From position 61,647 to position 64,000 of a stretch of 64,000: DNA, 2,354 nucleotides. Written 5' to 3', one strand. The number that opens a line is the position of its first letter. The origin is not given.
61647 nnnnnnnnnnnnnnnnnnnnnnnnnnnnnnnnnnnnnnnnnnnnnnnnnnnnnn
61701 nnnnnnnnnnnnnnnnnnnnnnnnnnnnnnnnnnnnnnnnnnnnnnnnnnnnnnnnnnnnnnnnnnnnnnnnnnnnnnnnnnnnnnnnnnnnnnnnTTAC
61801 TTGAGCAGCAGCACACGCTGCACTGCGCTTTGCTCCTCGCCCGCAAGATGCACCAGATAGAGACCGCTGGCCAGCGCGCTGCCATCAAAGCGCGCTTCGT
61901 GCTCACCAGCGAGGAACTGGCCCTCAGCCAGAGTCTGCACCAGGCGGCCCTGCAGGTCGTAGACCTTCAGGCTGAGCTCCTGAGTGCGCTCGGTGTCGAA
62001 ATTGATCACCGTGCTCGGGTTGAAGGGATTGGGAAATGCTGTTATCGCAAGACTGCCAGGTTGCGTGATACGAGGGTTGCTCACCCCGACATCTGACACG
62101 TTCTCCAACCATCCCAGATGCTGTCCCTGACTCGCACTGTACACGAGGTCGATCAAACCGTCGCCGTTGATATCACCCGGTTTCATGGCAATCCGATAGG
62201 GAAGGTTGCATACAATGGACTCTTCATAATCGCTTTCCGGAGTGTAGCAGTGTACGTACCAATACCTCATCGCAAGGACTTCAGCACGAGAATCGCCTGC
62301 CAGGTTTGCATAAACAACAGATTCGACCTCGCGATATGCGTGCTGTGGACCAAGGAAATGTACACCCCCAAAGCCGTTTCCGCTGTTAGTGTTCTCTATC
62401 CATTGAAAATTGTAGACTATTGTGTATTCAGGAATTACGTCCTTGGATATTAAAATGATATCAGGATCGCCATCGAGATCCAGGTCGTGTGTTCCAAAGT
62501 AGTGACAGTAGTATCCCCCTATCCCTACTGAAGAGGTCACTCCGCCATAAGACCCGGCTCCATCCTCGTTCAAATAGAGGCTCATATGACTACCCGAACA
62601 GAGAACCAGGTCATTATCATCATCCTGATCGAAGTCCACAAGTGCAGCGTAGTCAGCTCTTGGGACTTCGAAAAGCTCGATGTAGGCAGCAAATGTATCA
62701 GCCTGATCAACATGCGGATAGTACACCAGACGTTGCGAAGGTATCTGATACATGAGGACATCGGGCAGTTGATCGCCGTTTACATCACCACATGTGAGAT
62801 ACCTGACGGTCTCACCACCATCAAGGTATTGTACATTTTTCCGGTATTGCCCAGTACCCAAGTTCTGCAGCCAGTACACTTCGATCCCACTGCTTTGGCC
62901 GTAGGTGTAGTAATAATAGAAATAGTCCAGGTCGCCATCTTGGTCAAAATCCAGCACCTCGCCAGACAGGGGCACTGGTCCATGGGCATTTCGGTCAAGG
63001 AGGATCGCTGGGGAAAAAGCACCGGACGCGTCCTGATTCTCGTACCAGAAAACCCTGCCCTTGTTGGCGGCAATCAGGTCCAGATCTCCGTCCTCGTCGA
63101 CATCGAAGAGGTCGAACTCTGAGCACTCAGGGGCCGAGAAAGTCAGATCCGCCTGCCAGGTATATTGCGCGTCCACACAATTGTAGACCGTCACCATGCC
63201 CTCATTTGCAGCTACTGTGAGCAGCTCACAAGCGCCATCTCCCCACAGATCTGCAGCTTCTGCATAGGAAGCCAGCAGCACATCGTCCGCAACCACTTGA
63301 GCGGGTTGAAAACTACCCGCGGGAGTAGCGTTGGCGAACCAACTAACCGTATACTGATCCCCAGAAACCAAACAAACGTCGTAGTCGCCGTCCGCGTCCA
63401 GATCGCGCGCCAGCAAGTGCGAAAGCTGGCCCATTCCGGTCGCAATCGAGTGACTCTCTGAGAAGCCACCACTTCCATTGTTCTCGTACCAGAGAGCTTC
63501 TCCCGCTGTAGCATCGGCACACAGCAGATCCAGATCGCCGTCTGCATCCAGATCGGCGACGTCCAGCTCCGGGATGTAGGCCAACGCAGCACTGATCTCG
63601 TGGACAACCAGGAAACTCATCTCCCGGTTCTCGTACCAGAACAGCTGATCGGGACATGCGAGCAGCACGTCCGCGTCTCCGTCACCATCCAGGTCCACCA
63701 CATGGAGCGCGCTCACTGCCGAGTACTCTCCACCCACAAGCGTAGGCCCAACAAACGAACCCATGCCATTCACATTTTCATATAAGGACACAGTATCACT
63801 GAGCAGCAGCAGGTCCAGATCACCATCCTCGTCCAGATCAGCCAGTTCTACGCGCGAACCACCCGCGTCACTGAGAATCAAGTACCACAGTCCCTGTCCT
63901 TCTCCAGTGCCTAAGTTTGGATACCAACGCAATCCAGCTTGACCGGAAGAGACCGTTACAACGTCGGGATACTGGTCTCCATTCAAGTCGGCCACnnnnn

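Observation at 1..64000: Strong over-representation of the heptamer GTATCAC (extended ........), about 8-10-fold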

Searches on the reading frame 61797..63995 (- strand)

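Call 8: search_protein_families(library=pfam, proteins=[window:61797-63995:-])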
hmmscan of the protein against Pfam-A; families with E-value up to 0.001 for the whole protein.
window:61797-63995:- (732 aa): 5 families
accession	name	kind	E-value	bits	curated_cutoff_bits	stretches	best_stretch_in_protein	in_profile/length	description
PF13517.12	FG-GAP_3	-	8.8e-56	186.8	26.9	6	3-63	1-60/61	FG-GAP-like repeat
PF01839.29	FG-GAP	-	1.9e-11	44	22.1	0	94-112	2-20/37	FG-GAP repeat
PF18962.6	Por_Secre_tail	-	4.6e-10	40.1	27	1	654-728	2-73/75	Secretion system C-terminal sorting domain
PF12256.14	TcdB_toxin_midN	-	3.6e-06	26.9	24.8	0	95-121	28-54/181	Insecticide toxin TcdB middle/N-terminal region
PF13860.13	FlgD_ig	-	0.00082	19.7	27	0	668-720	19-76/79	FlgD Ig-like domain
